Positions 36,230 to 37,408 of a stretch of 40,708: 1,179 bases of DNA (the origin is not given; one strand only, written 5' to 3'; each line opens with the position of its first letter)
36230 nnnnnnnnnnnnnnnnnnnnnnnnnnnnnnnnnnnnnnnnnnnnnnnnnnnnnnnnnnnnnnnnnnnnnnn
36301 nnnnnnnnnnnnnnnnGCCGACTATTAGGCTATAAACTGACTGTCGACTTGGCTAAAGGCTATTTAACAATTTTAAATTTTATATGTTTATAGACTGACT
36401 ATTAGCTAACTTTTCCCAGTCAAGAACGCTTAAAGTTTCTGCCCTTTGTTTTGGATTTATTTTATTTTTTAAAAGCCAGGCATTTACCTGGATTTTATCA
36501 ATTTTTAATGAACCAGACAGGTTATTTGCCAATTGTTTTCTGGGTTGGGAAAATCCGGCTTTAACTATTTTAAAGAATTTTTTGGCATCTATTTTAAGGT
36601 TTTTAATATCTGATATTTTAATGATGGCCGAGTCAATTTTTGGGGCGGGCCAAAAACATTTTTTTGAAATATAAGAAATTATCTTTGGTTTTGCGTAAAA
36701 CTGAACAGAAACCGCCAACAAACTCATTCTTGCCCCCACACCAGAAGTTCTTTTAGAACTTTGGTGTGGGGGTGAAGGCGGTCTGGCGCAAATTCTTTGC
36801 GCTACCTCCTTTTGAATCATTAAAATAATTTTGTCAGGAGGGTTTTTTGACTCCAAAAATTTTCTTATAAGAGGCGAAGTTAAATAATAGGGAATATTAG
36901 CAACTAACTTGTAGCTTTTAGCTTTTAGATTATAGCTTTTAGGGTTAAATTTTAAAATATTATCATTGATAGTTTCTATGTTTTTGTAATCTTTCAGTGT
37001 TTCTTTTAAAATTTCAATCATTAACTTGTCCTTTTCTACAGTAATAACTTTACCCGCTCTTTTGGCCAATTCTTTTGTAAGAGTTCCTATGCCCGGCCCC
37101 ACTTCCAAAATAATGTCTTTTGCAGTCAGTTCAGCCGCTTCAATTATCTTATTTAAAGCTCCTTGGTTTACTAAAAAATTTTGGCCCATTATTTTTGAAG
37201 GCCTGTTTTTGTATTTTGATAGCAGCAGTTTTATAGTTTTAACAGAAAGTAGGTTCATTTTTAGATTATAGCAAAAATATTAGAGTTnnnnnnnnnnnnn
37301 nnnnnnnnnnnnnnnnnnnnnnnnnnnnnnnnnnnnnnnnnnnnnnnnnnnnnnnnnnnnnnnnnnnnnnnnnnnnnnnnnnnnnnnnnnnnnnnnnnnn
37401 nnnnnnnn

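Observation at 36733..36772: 40-nt hairpin palindrome inserted in frame in the essential rRNA methyltransferase gene rsmA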

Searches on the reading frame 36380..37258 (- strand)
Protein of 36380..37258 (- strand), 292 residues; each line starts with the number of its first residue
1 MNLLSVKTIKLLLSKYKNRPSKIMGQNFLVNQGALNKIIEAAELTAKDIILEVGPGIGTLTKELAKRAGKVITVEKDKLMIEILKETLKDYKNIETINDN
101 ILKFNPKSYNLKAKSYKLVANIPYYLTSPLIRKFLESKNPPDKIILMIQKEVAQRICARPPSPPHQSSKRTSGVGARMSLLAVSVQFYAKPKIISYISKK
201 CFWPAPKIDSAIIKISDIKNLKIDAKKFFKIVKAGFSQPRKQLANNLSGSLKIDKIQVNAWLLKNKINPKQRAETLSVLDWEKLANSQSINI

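Call 10: search_protein_families(library=pfam, proteins=[window:36380-37258:-])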
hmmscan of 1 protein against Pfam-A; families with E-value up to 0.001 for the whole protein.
window:36380-37258:- (292 aa): 2 families
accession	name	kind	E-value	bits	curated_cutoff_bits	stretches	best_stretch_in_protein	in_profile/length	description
PF00398.26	RrnaAD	-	1.6e-54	185.2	24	1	23-286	7-259/263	Ribosomal RNA adenine dimethylase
PF13649.12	Methyltransf_25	-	4.4e-06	27.7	27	1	50-106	1-60/97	Methyltransferase domain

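Call 11: search_solved_structures(query=window:36383-37258:-, show_alignments=3)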
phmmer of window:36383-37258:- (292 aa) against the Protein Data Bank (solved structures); distinct sequences matched with E-value up to 0.001: 34.
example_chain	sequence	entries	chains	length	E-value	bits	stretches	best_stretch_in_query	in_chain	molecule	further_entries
6ifs_A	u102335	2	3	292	2e-52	181.7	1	10-286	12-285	Ribosomal RNA small subunit methyltransferase A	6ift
7v2l_W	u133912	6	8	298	2.2e-52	181.6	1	10-286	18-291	Ribosomal RNA small subunit methyltransferase A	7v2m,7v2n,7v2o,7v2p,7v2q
6ifw_A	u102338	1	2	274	1.8e-50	175.3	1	24-286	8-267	Ribosomal RNA small subunit methyltransferase A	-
6ifx_A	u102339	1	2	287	4.4e-50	174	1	10-286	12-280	Ribosomal RNA small subunit methyltransferase A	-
6ifv_A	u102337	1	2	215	2.3e-42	148.7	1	10-215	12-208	Ribosomal RNA small subunit methyltransferase A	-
8x3w_A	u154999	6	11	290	5e-32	114.8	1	11-252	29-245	Probable ribosomal RNA small subunit methyltransferase A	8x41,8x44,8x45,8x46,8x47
8x4g_A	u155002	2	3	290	1.7e-31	113.1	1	11-252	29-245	Probable ribosomal RNA small subunit methyltransferase A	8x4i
8x4l_A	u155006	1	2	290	6e-31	111.3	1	11-252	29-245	Probable ribosomal RNA small subunit methyltransferase A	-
8x4o_A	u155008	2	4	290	9.2e-31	110.7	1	11-252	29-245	Probable ribosomal RNA small subunit methyltransferase A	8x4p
3fut_A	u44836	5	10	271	2.8e-28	102.5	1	3-283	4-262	Dimethyladenosine transferase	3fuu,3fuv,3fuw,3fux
4jxj_A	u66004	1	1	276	7.9e-27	97.8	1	15-285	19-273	Ribosomal RNA small subunit methyltransferase A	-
3grr_A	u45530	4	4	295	7.2e-25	91.3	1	18-247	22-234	Dimethyladenosine transferase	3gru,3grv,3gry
3tqs_A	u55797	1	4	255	1.9e-23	86.7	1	22-286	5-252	Ribosomal RNA small subunit methyltransferase A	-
2h1r_A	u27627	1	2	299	4.9e-23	85.3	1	23-269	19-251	Dimethyladenosine transferase, putative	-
3fyc_A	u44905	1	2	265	2.9e-22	82.8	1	26-249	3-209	Probable dimethyladenosine transferase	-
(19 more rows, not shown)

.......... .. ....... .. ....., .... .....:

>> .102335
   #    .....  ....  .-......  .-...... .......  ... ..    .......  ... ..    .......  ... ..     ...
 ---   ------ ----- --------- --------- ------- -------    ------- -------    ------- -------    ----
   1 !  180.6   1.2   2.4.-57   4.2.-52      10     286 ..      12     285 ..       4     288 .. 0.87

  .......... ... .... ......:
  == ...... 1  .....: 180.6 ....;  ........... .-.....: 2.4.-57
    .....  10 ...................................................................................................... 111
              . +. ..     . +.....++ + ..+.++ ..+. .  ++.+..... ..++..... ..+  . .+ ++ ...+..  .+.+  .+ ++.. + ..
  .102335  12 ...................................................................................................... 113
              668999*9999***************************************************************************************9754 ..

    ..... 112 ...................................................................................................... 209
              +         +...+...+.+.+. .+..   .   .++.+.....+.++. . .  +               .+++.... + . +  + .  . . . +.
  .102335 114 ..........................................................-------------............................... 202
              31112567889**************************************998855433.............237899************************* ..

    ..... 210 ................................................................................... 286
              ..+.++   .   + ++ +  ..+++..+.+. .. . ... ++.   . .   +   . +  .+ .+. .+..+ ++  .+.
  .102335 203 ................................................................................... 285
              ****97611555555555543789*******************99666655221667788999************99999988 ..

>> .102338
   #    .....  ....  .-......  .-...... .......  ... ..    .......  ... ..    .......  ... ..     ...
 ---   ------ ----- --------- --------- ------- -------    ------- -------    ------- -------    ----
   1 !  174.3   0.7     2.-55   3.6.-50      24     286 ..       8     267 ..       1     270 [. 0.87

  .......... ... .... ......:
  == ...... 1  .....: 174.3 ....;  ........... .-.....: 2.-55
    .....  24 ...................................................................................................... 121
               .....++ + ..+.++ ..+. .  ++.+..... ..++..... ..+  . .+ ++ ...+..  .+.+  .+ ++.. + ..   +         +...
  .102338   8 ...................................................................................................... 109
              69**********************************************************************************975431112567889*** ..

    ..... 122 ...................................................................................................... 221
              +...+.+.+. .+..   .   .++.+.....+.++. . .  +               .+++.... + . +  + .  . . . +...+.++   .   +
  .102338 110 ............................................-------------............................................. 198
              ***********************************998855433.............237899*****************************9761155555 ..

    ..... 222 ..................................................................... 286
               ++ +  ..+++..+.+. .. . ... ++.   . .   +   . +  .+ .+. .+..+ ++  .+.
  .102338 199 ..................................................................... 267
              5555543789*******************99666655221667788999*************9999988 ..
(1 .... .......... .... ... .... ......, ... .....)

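Call 12: find_homologous_proteins(query=window:36383-37258:-)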
Query window:36383-37258:- (292 aa): 7794 proteins with E <= 0.001 among 8000 candidates; the best 120 are listed.
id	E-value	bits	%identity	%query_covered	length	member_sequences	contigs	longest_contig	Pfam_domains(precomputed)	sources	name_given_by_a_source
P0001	2.8e-167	573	100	92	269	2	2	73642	PF00398.27,PF13649.13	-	-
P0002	2.5e-116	406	67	98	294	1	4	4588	PF00398.27,PF13649.13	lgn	-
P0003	9.7e-114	398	66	98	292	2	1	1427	PF13847.13,PF00398.27,PF13649.13,PF08241.19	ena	-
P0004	1.8e-111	390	66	94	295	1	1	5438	PF00398.27,PF13649.13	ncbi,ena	-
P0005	2.4e-108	380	64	98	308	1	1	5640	PF00398.27,PF13649.13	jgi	jgi:16S rRNA (adenine1518-N6/adenine1519-N6)-dimethyltransferase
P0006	1.9e-106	374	63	98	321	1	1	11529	PF00398.27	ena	-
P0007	4.3e-106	372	65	98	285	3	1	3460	PF00398.27,PF13649.13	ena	-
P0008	4.0e-104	366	65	96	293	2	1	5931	PF00398.27,PF13649.13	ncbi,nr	ncbi:MAG: 16S rRNA (adenine(1518)-N(6)/adenine(1519)-N(6))-dimethyltransferase [Candidatus Staskawic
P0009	9.0e-104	365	65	98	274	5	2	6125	PF00398.27,PF13649.13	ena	-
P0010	1.2e-103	364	63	100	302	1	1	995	PF00398.27,PF13649.13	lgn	-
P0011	1.3e-103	364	62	98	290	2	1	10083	PF00398.27,PF13649.13,PF08241.19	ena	-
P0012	1.4e-103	364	64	98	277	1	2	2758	PF13847.13,PF00398.27,PF13649.13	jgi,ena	-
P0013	3.2e-103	363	65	98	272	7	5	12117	PF13847.13,PF00398.27,PF13649.13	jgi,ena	-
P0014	3.8e-103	363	63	98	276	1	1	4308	PF13847.13,PF00398.27,PF13649.13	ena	-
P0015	2.7e-102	360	64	98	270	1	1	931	PF00398.27,PF13649.13,PF02390.24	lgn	-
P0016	3.2e-102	360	61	98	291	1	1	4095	PF00398.27,PF13649.13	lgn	-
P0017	3.5e-102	360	63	96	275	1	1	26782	PF00398.27,PF13649.13,PF01135.26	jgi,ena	-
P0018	4.8e-102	359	63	98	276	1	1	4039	PF13847.13,PF00398.27,PF13649.13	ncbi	-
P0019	7.5e-102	359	65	100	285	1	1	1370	PF13847.13,PF00398.27,PF13649.13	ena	-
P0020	8.4e-102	358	64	98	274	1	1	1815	PF00398.27,PF13649.13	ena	-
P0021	1.8e-101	357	64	98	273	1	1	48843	PF13847.13,PF00398.27,PF13649.13,PF08241.19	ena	-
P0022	4.3e-101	356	62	98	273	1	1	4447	PF13847.13,PF00398.27,PF13649.13,PF08241.19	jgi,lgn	jgi:16S rRNA (adenine1518-N6/adenine1519-N6)-dimethyltransferase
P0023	4.5e-101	356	64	98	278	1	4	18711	PF00398.27,PF13649.13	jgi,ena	-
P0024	5.3e-101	356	63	100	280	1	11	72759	PF13847.13,PF00398.27,PF03602.22,PF13649.13,PF08241.19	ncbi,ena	-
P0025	8.1e-101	355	66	98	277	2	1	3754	PF00398.27,PF13649.13,PF08241.19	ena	-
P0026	9.8e-101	355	63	98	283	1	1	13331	PF00398.27,PF13649.13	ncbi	-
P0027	1.9e-100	354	62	98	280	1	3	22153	PF13847.13,PF00398.27,PF13649.13,PF01135.26,PF08241.19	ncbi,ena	ncbi:MAG: 16S rRNA (adenine(1518)-N(6)/adenine(1519)-N(6))-dimethyltransferase RsmA [Patescibacteria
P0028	1.9e-100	354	62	98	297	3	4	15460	PF00398.27,PF13649.13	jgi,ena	jgi:16S rRNA (adenine1518-N6/adenine1519-N6)-dimethyltransferase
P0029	2.0e-100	354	66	98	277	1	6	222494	PF00398.27,PF13649.13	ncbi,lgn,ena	ncbi:MAG: 16S rRNA (adenine(1518)-N(6)/adenine(1519)-N(6))-dimethyltransferase RsmA [Patescibacteria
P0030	3.5e-100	353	64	98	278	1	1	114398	PF13847.13,PF00398.27,PF03602.22,PF13649.13,PF08241.19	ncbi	-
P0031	3.9e-100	353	64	98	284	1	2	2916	PF13847.13,PF00398.27,PF03602.22,PF13649.13,PF08241.19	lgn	-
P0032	6.8e-100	352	62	99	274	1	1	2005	PF00398.27,PF13649.13,PF08241.19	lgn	-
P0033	6.8e-100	352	63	98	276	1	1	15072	PF00398.27,PF13649.13,PF02390.24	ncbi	-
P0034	7.1e-100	352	61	98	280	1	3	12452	PF00398.27,PF13649.13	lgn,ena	-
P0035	7.7e-100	352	59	98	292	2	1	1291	PF13847.13,PF00398.27,PF03602.22,PF13649.13,PF02390.24,PF05219.18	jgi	-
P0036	7.8e-100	352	61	98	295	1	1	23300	PF00398.27,PF13649.13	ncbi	ncbi:MAG: rRNA adenine dimethyltransferase family protein [bacterium]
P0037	7.9e-100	352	60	97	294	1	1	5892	PF13847.13,PF00398.27,PF13649.13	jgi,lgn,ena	-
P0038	8.7e-100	352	61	100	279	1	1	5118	PF00398.27,PF13649.13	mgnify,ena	mgnify:CR=1 FL=1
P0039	1.0e-99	352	58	100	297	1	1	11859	PF13847.13,PF00398.27,PF13649.13,PF08241.19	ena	-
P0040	1.1e-99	351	62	98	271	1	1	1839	PF13847.13,PF00398.27,PF13649.13,PF02475.24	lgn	-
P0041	1.2e-99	351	63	98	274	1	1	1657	PF00398.27,PF13649.13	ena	-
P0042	1.3e-99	351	65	98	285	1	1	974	PF00398.27,PF13649.13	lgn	-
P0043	1.6e-99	351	61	98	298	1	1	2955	PF13847.13,PF00398.27,PF13649.13,PF08241.19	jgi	-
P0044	1.9e-99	351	63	98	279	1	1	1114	PF00398.27,PF13649.13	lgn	-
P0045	2.1e-99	351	62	99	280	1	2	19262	PF00398.27,PF13649.13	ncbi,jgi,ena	-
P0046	2.2e-99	350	63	98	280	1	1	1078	PF13847.13,PF00398.27,PF13649.13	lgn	-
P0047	2.9e-99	350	61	99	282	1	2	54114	PF00398.27,PF13649.13,PF08241.19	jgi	-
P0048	3.0e-99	350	58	98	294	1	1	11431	PF13847.13,PF00398.27,PF13649.13,PF08241.19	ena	-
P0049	4.3e-99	350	62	98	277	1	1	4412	PF00398.27,PF13649.13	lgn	-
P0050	4.7e-99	349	64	98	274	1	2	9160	PF00398.27,PF13649.13,PF08241.19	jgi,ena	-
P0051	4.9e-99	349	61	98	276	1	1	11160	PF00398.27,PF13649.13,PF05958.18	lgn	-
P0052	5.3e-99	349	62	98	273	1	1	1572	PF13847.13,PF00398.27,PF13649.13,PF08241.19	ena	-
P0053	5.4e-99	349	60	99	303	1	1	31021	PF00398.27,PF13649.13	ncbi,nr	ncbi:MAG: ribosomal RNA small subunit methyltransferase A [Candidatus Staskawiczbacteria bacterium]|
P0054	5.5e-99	349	62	97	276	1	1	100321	PF00398.27,PF13649.13,PF05958.18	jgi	jgi:16S rRNA (adenine1518-N6/adenine1519-N6)-dimethyltransferase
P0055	5.7e-99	349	64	98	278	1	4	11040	PF00398.27,PF13649.13,PF08241.19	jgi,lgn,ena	-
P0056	9.5e-99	348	62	98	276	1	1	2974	PF00398.27,PF03602.22,PF13649.13,PF08241.19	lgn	-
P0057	1.2e-98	348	63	98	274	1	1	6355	PF00398.27,PF13649.13,PF08241.19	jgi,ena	-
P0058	1.5e-98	348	63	91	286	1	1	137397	PF13847.13,PF00398.27,PF13649.13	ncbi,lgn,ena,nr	ncbi:ribosomal RNA small subunit methyltransferase A [Patescibacteria group bacterium]|nr:ribosomal 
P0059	1.7e-98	348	63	99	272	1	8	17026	PF00398.27,PF13649.13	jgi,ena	-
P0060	1.8e-98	348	64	98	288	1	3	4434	PF13847.13,PF00398.27,PF13649.13,PF08241.19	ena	-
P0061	2.1e-98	347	63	98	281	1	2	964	PF00398.27,PF13649.13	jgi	jgi:16S rRNA (adenine1518-N6/adenine1519-N6)-dimethyltransferase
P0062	2.3e-98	347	64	98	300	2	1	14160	PF13847.13,PF00398.27,PF13649.13,PF08241.19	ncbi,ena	-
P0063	2.3e-98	347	62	98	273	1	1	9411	PF13847.13,PF00398.27,PF13649.13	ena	-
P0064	2.6e-98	347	63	98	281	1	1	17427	PF00398.27,PF13649.13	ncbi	-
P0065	2.9e-98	347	60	98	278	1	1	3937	PF00398.27,PF13649.13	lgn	-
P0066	4.0e-98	346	60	98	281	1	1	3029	PF13847.13,PF00398.27,PF13649.13,PF08241.19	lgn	-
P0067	5.0e-98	346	61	100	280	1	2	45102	PF13847.13,PF00398.27,PF13649.13,PF08241.19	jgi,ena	-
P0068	5.0e-98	346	62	98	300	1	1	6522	PF13847.13,PF00398.27,PF13649.13,PF08241.19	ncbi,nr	ncbi:MAG: 16S rRNA (adenine(1518)-N(6)/adenine(1519)-N(6))-dimethyltransferase RsmA [Candidatus Stas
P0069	5.4e-98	346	64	99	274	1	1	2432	PF13847.13,PF00398.27,PF13649.13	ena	-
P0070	8.1e-98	345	61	100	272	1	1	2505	PF13847.13,PF00398.27,PF13649.13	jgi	jgi:16S rRNA (adenine1518-N6/adenine1519-N6)-dimethyltransferase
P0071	9.3e-98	345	61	98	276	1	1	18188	PF00398.27,PF13649.13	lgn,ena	-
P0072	9.4e-98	345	61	97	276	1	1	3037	PF00398.27,PF13649.13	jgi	-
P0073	9.4e-98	345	60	98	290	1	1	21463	PF00398.27,PF13649.13,PF08241.19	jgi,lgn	-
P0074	1.0e-97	345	62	99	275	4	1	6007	PF00398.27,PF13649.13,PF08241.19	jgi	-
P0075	1.1e-97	345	62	100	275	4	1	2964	PF00398.27,PF13649.13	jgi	-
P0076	1.2e-97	345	65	99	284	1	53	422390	PF00398.27,PF13649.13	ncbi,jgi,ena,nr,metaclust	ncbi:MAG: hypothetical protein A2402_03145 [Candidatus Staskawiczbacteria bacterium RIFOXYC1_FULL_37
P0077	1.4e-97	345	62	98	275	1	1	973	PF00398.27,PF13649.13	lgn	-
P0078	1.4e-97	345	60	98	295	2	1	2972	PF00398.27,PF13649.13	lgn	-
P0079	1.7e-97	344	64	98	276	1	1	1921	PF00398.27,PF13649.13,PF08241.19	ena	-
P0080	1.9e-97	344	61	98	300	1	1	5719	PF00398.27,PF13649.13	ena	-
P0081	1.9e-97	344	62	98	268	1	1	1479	PF13847.13,PF00398.27,PF13649.13,PF08241.19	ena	-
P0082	2.0e-97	344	62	98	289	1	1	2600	PF13847.13,PF00398.27,PF13649.13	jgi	jgi:16S rRNA (adenine1518-N6/adenine1519-N6)-dimethyltransferase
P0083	2.1e-97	344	62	98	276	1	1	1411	PF13847.13,PF00398.27,PF13649.13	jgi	jgi:16S rRNA (adenine1518-N6/adenine1519-N6)-dimethyltransferase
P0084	2.7e-97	344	60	99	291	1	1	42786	PF13847.13,PF00398.27,PF13649.13,PF08241.19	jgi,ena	-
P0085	2.8e-97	344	60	98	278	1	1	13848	PF13847.13,PF00398.27,PF13649.13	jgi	jgi:16S rRNA (adenine1518-N6/adenine1519-N6)-dimethyltransferase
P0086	3.2e-97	343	60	98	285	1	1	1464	PF13847.13,PF00398.27,PF13649.13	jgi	jgi:16S rRNA (adenine1518-N6/adenine1519-N6)-dimethyltransferase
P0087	4.3e-97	343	58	98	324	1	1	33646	PF13847.13,PF00398.27,PF13649.13,PF05219.18,PF08241.19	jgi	jgi:16S rRNA (adenine1518-N6/adenine1519-N6)-dimethyltransferase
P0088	5.2e-97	343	61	98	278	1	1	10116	PF00398.27,PF13649.13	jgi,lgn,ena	-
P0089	6.7e-97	342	62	98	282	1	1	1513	PF00398.27,PF13649.13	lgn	-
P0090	7.1e-97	342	61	98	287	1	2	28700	PF13847.13,PF00398.27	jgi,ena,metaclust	metaclust:\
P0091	7.5e-97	342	61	98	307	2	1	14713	PF00398.27,PF13649.13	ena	-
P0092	9.2e-97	342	62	99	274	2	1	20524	PF13847.13,PF00398.27,PF13649.13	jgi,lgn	jgi:16S rRNA (adenine1518-N6/adenine1519-N6)-dimethyltransferase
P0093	9.4e-97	342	62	98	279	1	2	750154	PF00398.27,PF13649.13,PF08241.19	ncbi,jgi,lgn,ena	-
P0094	1.0e-96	342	61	98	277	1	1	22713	PF00398.27,PF13649.13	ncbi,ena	-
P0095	1.1e-96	342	61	98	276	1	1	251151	PF00398.27,PF13649.13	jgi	jgi:16S rRNA (adenine1518-N6/adenine1519-N6)-dimethyltransferase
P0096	1.2e-96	342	62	99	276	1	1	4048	PF13847.13,PF00398.27,PF13649.13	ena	-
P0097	1.6e-96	341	58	99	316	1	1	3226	PF00398.27,PF13649.13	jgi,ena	-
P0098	1.7e-96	341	61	98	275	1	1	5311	PF13847.13,PF00398.27,PF13649.13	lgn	-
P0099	1.9e-96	341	63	98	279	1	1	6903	PF13847.13,PF00398.27,PF13649.13,PF08241.19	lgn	-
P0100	2.1e-96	341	60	98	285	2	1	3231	PF00398.27,PF13649.13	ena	-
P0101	2.2e-96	341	62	97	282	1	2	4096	PF00398.27,PF13649.13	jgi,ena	-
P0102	2.4e-96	341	61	98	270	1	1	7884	PF00398.27,PF13649.13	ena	-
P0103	2.5e-96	340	60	98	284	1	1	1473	PF00398.27,PF13649.13,PF08241.19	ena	-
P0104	2.8e-96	340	61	98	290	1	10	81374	PF13847.13,PF00398.27,PF13649.13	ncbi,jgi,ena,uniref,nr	ncbi:MAG: ribosomal RNA small subunit methyltransferase A [Candidatus Staskawiczbacteria bacterium R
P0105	3.1e-96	340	60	98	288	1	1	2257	PF00398.27,PF13649.13,PF08241.19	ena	-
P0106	3.3e-96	340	62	98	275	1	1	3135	PF00398.27,PF13649.13,PF08241.19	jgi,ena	-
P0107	3.3e-96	340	62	98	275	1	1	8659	PF00398.27,PF13649.13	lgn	-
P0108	3.6e-96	340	56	98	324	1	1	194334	PF00398.27,PF13649.13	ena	-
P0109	3.6e-96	340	62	98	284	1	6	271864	PF00398.27,PF13649.13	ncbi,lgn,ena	ncbi:MAG: 16S rRNA (adenine(1518)-N(6)/adenine(1519)-N(6))-dimethyltransferase RsmA [Patescibacteria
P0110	4.0e-96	340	61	98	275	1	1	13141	PF13847.13,PF00398.27,PF13649.13,PF05219.18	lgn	-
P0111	4.9e-96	340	60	96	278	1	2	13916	PF13847.13,PF00398.27,PF13649.13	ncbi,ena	-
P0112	6.1e-96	339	61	98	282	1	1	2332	PF13847.13,PF00398.27,PF13649.13,PF08241.19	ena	-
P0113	6.6e-96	339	61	98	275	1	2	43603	PF00398.27,PF13649.13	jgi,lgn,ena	-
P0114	6.6e-96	339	61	98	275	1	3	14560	PF13847.13,PF00398.27,PF13649.13,PF05219.18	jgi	jgi:16S rRNA (adenine1518-N6/adenine1519-N6)-dimethyltransferase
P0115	7.3e-96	339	61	98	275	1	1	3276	PF00398.27,PF13649.13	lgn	-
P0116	8.8e-96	339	61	98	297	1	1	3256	PF00398.27,PF13649.13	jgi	-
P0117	9.1e-96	339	61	96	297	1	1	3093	PF00398.27,PF13649.13,PF05219.18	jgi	jgi:16S rRNA (adenine1518-N6/adenine1519-N6)-dimethyltransferase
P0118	1.0e-95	338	61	98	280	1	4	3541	PF13847.13,PF00398.27,PF13649.13,PF05219.18,PF08241.19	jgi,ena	-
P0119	1.0e-95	338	60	98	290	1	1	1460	PF13847.13,PF00398.27,PF13649.13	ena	-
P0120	1.1e-95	338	60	98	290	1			PF13847.13,PF00398.27,PF13649.13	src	-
